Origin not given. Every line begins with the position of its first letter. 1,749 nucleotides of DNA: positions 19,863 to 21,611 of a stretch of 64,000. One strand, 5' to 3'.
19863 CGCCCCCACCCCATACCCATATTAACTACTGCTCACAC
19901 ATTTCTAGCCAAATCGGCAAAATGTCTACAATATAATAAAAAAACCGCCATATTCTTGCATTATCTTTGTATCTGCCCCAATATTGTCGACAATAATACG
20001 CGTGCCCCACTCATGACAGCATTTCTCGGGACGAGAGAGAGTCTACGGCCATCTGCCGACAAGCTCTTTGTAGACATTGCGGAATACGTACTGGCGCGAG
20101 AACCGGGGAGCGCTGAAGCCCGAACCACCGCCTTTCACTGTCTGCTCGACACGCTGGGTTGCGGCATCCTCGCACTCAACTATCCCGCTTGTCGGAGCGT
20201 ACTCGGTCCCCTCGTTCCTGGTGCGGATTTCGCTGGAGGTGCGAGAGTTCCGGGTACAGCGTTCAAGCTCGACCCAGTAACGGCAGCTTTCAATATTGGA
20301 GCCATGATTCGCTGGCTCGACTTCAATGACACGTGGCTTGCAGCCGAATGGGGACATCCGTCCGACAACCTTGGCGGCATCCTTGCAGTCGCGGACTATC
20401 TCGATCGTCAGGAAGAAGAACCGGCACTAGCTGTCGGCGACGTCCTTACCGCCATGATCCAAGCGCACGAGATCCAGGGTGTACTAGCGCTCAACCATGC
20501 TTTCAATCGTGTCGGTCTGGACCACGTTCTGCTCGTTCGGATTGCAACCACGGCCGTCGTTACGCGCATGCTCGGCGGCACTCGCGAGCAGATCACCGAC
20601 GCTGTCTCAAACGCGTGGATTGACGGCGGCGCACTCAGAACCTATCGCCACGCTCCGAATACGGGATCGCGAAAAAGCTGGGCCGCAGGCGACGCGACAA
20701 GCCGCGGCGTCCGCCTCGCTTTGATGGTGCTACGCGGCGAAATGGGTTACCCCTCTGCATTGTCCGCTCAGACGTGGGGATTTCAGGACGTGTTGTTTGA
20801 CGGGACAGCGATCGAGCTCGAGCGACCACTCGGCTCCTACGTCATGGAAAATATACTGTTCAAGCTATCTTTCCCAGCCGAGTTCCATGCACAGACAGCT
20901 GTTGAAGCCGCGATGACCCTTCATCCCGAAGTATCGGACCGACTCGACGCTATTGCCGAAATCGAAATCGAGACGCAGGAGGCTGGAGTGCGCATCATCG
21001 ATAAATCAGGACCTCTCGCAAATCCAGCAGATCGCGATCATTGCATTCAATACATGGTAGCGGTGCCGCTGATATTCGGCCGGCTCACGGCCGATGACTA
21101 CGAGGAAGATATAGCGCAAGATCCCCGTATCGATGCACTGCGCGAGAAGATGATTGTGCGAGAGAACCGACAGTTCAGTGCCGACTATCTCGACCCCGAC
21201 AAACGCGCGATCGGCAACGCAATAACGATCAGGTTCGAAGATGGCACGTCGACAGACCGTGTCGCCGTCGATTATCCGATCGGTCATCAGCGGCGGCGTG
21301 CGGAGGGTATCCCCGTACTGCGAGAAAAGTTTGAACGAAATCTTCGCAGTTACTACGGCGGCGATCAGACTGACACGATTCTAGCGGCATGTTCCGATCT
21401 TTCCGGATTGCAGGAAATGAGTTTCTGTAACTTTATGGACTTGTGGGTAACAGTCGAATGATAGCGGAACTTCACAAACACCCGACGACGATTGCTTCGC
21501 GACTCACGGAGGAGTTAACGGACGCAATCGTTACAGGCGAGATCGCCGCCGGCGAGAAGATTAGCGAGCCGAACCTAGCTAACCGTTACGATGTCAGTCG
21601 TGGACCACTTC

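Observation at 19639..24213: GC-richer, tightly coupled prpD-gntR-prpB-prpC-(prpE') module looks like an acquired and decaying island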

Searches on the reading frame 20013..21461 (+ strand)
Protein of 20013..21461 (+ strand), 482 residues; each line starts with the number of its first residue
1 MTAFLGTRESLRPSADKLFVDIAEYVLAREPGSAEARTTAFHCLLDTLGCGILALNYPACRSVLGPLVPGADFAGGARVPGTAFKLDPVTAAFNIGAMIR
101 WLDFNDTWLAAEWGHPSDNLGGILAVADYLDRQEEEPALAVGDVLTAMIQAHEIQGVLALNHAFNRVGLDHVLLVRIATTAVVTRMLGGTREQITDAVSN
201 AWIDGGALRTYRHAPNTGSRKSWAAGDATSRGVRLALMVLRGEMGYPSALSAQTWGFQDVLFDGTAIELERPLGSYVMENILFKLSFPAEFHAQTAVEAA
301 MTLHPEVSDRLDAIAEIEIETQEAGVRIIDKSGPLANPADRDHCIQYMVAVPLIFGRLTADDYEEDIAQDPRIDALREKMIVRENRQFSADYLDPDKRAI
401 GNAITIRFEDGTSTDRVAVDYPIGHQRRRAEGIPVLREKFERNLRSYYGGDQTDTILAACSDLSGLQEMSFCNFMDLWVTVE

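Call 6: search_protein_families(library=ncbifam, proteins=[window:20013-21461:+])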
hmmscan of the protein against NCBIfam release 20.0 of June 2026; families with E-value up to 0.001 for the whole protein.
window:20013-21461:+ (482 aa): 3 families
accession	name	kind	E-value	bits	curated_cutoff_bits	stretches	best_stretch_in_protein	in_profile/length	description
NF006943.0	PRK09425.1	equivalog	2.5e-243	808.1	575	1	9-479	6-479/480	bifunctional 2-methylcitrate dehydratase/aconitate hydratase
TIGR02330.1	prpD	equivalog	5.9e-232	770.4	458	1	16-479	1-467/468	2-methylcitrate dehydratase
NF042438.1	PrpD_hiGCgrampos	equivalog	9.4e-27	93.7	950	1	74-472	77-479/499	2-methylcitrate dehydratase PrpD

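Call 10: find_encoding_contigs(protein=window:20013-21461:+, flank=10000, max_places=10)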
Protein window:20013-21461:+ (482 aa): 2 contigs read that carry it; 2 places shown.
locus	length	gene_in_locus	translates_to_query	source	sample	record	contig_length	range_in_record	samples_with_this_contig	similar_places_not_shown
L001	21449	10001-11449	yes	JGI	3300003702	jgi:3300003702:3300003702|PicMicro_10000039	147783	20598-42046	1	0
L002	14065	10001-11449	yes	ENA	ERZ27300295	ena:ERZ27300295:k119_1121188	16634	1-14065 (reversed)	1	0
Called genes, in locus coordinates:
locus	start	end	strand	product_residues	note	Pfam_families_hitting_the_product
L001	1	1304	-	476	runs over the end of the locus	PF04715:, PF00425:Chorismate_bind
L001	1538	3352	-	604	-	PF03600:CitMHS, PF02080:TrkA_C (faint), PF03600:CitMHS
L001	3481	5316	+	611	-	PF00005:ABC_tran, PF02463:SMC_N (faint)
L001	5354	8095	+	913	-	PF00311:PEPcase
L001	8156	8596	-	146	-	PF03692:CxxCxxCC (weak)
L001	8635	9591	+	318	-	PF00389:2-Hacid_dh, PF02826:2-Hacid_dh_C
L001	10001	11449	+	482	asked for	PF03972:MmgE_PrpD_N, PF19305:MmgE_PrpD_C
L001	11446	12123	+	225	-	PF00392:GntR, PF07729:FCD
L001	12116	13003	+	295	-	PF13714:PEP_mutase, PF00463:ICL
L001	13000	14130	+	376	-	PF00285:Citrate_synt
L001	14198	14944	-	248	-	PF00005:ABC_tran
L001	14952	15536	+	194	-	PF25182:NonGDSL, PF00657:Lipase_GDSL, PF13472:Lipase_GDSL_2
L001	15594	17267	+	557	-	PF00501:AMP-binding, PF13193:AMP-binding_C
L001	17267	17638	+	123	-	PF09996:DUF2237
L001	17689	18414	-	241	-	PF00215:OMPdecase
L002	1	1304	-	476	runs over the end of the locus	PF04715:, PF00425:Chorismate_bind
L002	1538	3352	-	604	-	PF03600:CitMHS, PF02080:TrkA_C (faint), PF03600:CitMHS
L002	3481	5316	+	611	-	PF00005:ABC_tran, PF02463:SMC_N (faint)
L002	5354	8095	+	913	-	PF00311:PEPcase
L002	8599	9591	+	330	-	PF00389:2-Hacid_dh, PF02826:2-Hacid_dh_C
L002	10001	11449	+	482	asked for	PF03972:MmgE_PrpD_N, PF19305:MmgE_PrpD_C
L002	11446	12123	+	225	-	PF00392:GntR, PF07729:FCD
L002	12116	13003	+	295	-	PF13714:PEP_mutase, PF00463:ICL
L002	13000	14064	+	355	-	?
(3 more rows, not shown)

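Call 16: find_homologous_proteins(query=window:20013-21461:+, max_evalue=1e-50)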
Query window:20013-21461:+ (482 aa): 8000 proteins with E <= 1e-50 among 8000 candidates; the best 120 are listed.
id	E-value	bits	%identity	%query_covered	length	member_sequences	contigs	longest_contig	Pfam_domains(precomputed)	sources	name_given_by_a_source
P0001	0.0e+0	1091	100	100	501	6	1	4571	PF19305.5,PF03972.20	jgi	jgi:2-methylcitrate dehydratase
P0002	0.0e+0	1013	92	100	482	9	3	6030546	PF19305.5,PF03972.20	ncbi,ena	-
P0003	1.1e-295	999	90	100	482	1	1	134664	PF19305.5,PF03972.20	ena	-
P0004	1.1e-294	995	89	100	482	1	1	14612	PF19305.5,PF03972.20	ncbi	-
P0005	5.7e-290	980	88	100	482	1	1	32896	PF19305.5,PF03972.20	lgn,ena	-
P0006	1.8e-288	975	87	100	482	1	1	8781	PF19305.5,PF03972.20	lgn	-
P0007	3.9e-288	974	87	100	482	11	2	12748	PF19305.5,PF03972.20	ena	-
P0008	5.9e-266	901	82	99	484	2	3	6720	PF19305.5,PF03972.20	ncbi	-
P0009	7.8e-265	897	80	100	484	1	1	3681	PF19305.5,PF03972.20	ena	-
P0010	3.8e-264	895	81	99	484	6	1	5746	PF19305.5,PF03972.20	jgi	-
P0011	2.7e-262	888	81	99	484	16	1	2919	PF19305.5,PF03972.20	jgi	-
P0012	4.8e-260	881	79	100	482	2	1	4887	PF19305.5,PF03972.20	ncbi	-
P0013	6.6e-258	874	80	99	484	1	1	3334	PF19305.5,PF03972.20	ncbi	ncbi:MAG: bifunctional 2-methylcitrate dehydratase/aconitate hydratase [Gammaproteobacteria bacteriu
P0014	4.9e-245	832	76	100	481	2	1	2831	PF19305.5,PF03972.20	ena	-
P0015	9.9e-242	821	76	99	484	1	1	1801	PF19305.5,PF03972.20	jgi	-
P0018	2.5e-241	819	76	99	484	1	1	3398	PF19305.5,PF03972.20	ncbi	-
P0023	1.1e-240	817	74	100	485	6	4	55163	PF19305.5,PF03972.20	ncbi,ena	-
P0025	3.0e-240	816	76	99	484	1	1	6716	PF19305.5,PF03972.20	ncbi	-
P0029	1.8e-238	810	75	99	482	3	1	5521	PF19305.5,PF03972.20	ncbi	-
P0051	6.0e-235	798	74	99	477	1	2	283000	PF19305.5,PF03972.20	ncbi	-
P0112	1.8e-230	784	71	98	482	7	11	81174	PF19305.5,PF03972.20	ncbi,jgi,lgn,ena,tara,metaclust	ncbi:MAG: bifunctional 2-methylcitrate dehydratase/aconitate hydratase [Candidatus Rariloculaceae ba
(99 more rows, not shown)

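Call 17: find_encoding_contigs(protein=P0002, flank=10000, max_places=4)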
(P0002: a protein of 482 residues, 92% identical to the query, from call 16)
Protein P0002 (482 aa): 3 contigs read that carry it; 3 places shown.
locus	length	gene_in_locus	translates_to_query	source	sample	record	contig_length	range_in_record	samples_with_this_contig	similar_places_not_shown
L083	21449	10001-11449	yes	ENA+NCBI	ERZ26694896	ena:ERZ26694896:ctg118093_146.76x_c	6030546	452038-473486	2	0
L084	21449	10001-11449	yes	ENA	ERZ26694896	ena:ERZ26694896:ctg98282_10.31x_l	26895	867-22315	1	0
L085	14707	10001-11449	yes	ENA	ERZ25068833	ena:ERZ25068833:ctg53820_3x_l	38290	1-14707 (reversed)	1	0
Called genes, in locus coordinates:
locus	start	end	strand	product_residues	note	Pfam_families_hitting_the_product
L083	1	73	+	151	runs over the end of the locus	-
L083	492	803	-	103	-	PF07798:CCDC90-like (weak)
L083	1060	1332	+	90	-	-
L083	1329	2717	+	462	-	PF00083:Sugar_tr, PF07690:MFS_1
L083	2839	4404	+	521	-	PF07519:Tannase, PF00326:Peptidase_S9 (faint)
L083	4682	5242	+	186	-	PF00578:AhpC-TSA, PF08534:Redoxin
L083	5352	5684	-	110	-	PF00578:AhpC-TSA, PF08534:Redoxin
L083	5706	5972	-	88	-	-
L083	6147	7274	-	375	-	PF07992:Pyr_redox_2 (weak), PF01266:DAO, PF13450:NAD_binding_8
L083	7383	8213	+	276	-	PF00043:GST_C (faint), PF02798:GST_N, PF13409:GST_N_2, PF13417:GST_N_3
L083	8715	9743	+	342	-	PF16884:ADH_N_2, PF00107:ADH_zinc_N, PF13602:ADH_zinc_N_2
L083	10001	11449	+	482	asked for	PF03972:MmgE_PrpD_N, PF19305:MmgE_PrpD_C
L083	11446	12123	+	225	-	PF00392:GntR, PF07729:FCD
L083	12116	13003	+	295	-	PF13714:PEP_mutase, PF00463:ICL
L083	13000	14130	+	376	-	PF00285:Citrate_synt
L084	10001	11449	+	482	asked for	PF03972:MmgE_PrpD_N, PF19305:MmgE_PrpD_C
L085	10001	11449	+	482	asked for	PF03972:MmgE_PrpD_N, PF19305:MmgE_PrpD_C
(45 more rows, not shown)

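Call 18: find_encoding_contigs(protein=P0003, flank=10000, max_places=3)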
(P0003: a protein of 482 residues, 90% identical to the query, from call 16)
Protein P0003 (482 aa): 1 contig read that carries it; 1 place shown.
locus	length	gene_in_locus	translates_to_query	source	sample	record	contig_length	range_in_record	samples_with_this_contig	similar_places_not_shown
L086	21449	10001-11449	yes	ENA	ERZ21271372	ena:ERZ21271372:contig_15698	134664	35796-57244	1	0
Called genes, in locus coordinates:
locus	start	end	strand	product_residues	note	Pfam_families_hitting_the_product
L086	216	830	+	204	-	PF00771:FHIPEP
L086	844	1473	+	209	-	-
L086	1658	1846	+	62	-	-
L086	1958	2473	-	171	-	-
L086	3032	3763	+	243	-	PF04542:Sigma70_r2, PF04539:Sigma70_r3, PF08281:Sigma70_r4_2 (weak), PF04545:Sigma70_r4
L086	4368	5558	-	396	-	PF00520:Ion_trans, PF07885:Ion_trans_2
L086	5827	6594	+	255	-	PF01618:MotA_ExbB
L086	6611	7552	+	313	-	PF13677:MotB_plug, PF00691:OmpA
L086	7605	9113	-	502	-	PF08668:HDOD, PF00990:GGDEF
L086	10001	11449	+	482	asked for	PF03972:MmgE_PrpD_N, PF19305:MmgE_PrpD_C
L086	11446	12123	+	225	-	PF00392:GntR, PF07729:FCD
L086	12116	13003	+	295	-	PF13714:PEP_mutase, PF00463:ICL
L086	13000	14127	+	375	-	PF00285:Citrate_synt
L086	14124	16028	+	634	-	PF16177:ACAS_N, PF00501:AMP-binding, PF13193:AMP-binding_C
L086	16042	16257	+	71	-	-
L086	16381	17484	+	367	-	PF03480:DctP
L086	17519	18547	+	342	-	PF19649:DUF6152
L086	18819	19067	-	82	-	-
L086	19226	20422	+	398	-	PF06965:Na_H_antiport_1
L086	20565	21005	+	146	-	PF01152:Bac_globin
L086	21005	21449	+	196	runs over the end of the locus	PF03167:UDG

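Call 23: find_encoding_contigs(protein=P0004, flank=10000, max_places=3)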
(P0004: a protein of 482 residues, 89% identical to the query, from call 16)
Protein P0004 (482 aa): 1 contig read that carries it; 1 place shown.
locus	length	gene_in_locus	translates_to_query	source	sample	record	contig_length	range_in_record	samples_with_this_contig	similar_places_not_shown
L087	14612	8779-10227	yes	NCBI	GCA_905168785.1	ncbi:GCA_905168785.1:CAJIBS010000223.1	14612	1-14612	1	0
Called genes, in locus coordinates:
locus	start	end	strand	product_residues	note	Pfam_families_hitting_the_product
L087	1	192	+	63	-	?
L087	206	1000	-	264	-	PF00753:Lactamase_B (weak), PF13483:Lactamase_B_3, PF12706:Lactamase_B_2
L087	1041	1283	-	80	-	-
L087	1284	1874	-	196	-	PF11167:DUF2953 (weak)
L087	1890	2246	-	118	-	PF09579:Spore_YtfJ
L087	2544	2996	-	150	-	PF19649:DUF6152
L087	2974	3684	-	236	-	-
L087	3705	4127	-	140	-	PF12680:SnoaL_2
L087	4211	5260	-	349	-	PF00753:Lactamase_B, PF12706:Lactamase_B_2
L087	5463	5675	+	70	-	-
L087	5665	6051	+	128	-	PF02661:Fic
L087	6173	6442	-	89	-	PF13560:HTH_31 (weak), PF12844:HTH_19 (weak), PF01381:HTH_3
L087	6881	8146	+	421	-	-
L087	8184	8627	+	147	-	PF00034:Cytochrom_C (weak), PF13442:Cytochrome_CBB3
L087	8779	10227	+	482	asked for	PF03972:MmgE_PrpD_N, PF19305:MmgE_PrpD_C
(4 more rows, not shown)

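Call 24: find_encoding_contigs(protein=P0005, flank=10000, max_places=3)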
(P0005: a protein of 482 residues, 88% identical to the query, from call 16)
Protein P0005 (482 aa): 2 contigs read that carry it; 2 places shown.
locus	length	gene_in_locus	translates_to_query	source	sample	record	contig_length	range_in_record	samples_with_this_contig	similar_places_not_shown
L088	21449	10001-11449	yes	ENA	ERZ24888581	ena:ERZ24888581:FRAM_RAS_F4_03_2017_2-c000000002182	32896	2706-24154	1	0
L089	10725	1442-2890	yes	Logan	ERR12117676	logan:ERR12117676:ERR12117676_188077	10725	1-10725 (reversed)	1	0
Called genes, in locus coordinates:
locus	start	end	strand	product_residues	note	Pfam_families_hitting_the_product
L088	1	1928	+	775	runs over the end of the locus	PF02771:Acyl-CoA_dh_N, PF00441:Acyl-CoA_dh_1, PF08028:Acyl-CoA_dh_2 (weak), PF02771:Acyl-CoA_dh_N, PF02770:Acyl-CoA_dh_M, PF00441:Acyl-CoA_dh_1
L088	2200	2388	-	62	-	-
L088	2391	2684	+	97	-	PF01381:HTH_3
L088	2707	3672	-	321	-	-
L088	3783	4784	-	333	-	PF13417:GST_N_3, PF13409:GST_N_2, PF13410:GST_C_2 (weak)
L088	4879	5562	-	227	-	PF02798:GST_N, PF13409:GST_N_2, PF13417:GST_N_3, PF00043:GST_C, PF13410:GST_C_2 (weak)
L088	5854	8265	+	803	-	PF02515:CoA_transf_3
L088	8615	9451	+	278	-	PF13709:DUF4159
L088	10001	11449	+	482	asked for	PF03972:MmgE_PrpD_N, PF19305:MmgE_PrpD_C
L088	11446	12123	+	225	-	PF00392:GntR, PF07729:FCD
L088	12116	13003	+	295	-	PF13714:PEP_mutase, PF00463:ICL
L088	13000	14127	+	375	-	PF00285:Citrate_synt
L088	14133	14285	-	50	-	-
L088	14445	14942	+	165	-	PF00111:Fer2, PF01799:Fer2_2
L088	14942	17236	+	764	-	PF20256:MoCoBD_2, PF02738:MoCoBD_1, PF20256:MoCoBD_2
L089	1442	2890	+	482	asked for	PF03972:MmgE_PrpD_N, PF19305:MmgE_PrpD_C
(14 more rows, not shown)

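Call 32: find_encoding_contigs(protein=P0007, flank=10000, max_places=3)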
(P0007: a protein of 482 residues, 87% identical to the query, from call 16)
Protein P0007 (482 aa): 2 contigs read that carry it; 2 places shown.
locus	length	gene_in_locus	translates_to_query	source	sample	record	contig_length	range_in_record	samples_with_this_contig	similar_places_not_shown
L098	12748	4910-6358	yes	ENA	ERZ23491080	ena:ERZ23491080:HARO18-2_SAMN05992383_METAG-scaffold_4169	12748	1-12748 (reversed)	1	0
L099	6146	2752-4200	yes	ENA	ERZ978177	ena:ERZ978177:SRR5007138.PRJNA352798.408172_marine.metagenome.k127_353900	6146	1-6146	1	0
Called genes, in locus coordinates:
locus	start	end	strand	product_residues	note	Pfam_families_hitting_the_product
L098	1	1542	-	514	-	?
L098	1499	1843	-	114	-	-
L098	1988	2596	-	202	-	PF00551:Formyl_trans_N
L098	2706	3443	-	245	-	-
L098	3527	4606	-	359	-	PF19649:DUF6152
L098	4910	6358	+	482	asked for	PF03972:MmgE_PrpD_N, PF19305:MmgE_PrpD_C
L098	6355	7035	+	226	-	PF00392:GntR, PF07729:FCD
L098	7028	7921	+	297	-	PF13714:PEP_mutase, PF00463:ICL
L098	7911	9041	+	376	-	PF00285:Citrate_synt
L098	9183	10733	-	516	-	PF00884:Sulfatase, PF16347:SGSH_C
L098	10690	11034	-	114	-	-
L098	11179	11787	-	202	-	PF00551:Formyl_trans_N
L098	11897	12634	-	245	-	-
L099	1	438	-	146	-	?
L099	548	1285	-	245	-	-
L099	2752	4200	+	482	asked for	PF03972:MmgE_PrpD_N, PF19305:MmgE_PrpD_C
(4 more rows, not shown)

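Call 33: find_encoding_contigs(protein=P0006, flank=10000, max_places=3)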
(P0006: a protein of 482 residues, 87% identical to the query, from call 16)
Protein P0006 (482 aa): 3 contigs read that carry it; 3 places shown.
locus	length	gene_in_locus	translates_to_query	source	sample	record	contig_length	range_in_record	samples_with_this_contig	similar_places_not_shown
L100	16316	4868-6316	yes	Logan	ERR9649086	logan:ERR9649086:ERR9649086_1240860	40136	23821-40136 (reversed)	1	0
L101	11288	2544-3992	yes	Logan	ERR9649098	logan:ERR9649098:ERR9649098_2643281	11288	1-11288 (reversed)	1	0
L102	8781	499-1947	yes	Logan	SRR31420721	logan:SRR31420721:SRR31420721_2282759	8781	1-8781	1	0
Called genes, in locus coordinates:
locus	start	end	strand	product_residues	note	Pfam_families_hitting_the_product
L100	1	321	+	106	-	?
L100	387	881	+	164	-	PF00111:Fer2, PF13085:Fer2_3 (weak), PF01799:Fer2_2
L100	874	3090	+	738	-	PF20256:MoCoBD_2 (weak), PF02738:MoCoBD_1, PF20256:MoCoBD_2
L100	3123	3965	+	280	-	PF13709:DUF4159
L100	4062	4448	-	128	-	PF02661:Fic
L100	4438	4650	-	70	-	-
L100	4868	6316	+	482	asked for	PF03972:MmgE_PrpD_N, PF19305:MmgE_PrpD_C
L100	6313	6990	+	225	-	PF00392:GntR, PF07729:FCD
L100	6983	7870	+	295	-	PF13714:PEP_mutase, PF00463:ICL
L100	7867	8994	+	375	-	PF00285:Citrate_synt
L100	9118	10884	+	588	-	PF02239:Cytochrom_D1 (faint)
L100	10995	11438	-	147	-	PF00034:Cytochrom_C (weak), PF13442:Cytochrome_CBB3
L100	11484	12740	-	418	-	-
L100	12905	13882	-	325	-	PF00753:Lactamase_B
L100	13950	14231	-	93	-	-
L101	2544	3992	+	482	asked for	PF03972:MmgE_PrpD_N, PF19305:MmgE_PrpD_C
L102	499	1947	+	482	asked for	PF03972:MmgE_PrpD_N, PF19305:MmgE_PrpD_C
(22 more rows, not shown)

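Call 35: list_cluster_members(proteins=[P0002, P0004, P0008, P0012, P0013, P0018, P0023, P0025, P0029, P0051])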
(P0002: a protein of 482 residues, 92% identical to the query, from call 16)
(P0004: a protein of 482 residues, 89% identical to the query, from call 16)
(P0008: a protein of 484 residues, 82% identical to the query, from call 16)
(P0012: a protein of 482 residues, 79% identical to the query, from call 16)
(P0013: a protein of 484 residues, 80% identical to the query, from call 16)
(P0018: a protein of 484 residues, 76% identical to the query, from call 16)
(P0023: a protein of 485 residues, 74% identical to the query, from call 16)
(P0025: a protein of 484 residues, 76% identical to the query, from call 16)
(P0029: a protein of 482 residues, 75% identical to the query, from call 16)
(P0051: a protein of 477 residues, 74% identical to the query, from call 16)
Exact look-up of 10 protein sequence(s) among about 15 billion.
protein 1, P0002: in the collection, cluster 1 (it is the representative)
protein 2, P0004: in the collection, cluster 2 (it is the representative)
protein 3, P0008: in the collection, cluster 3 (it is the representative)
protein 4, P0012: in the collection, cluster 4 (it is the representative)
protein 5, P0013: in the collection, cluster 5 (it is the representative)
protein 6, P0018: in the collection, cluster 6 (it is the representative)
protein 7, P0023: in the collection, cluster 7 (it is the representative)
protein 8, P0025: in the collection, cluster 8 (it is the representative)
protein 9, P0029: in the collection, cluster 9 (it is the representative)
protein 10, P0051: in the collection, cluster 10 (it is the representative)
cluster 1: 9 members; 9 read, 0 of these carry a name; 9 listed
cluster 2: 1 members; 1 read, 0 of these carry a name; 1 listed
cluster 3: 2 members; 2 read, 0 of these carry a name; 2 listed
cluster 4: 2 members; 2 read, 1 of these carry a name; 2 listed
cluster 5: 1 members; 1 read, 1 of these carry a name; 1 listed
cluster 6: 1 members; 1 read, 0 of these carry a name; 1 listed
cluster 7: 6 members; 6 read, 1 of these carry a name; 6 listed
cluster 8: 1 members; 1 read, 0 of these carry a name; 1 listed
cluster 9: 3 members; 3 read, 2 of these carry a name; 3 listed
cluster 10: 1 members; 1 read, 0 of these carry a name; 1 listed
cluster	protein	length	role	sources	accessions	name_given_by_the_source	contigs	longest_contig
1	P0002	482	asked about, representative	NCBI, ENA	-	-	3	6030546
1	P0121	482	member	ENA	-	-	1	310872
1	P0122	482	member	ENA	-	-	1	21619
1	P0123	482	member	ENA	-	-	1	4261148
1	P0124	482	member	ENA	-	-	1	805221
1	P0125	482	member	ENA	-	-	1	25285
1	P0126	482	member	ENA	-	-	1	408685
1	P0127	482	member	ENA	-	-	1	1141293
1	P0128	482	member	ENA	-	-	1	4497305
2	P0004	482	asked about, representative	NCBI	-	-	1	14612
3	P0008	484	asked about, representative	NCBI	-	-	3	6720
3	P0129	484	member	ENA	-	-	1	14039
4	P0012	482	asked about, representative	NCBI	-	-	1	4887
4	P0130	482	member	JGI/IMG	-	2-methylcitrate dehydratase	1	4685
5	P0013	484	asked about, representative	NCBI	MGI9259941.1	MAG: bifunctional 2-methylcitrate dehydratase/aconitate hydratase [Gammaproteobacteria ...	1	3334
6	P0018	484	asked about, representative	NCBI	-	-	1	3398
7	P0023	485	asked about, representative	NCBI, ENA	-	-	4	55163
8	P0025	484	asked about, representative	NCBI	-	-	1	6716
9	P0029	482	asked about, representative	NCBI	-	-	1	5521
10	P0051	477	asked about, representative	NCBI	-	-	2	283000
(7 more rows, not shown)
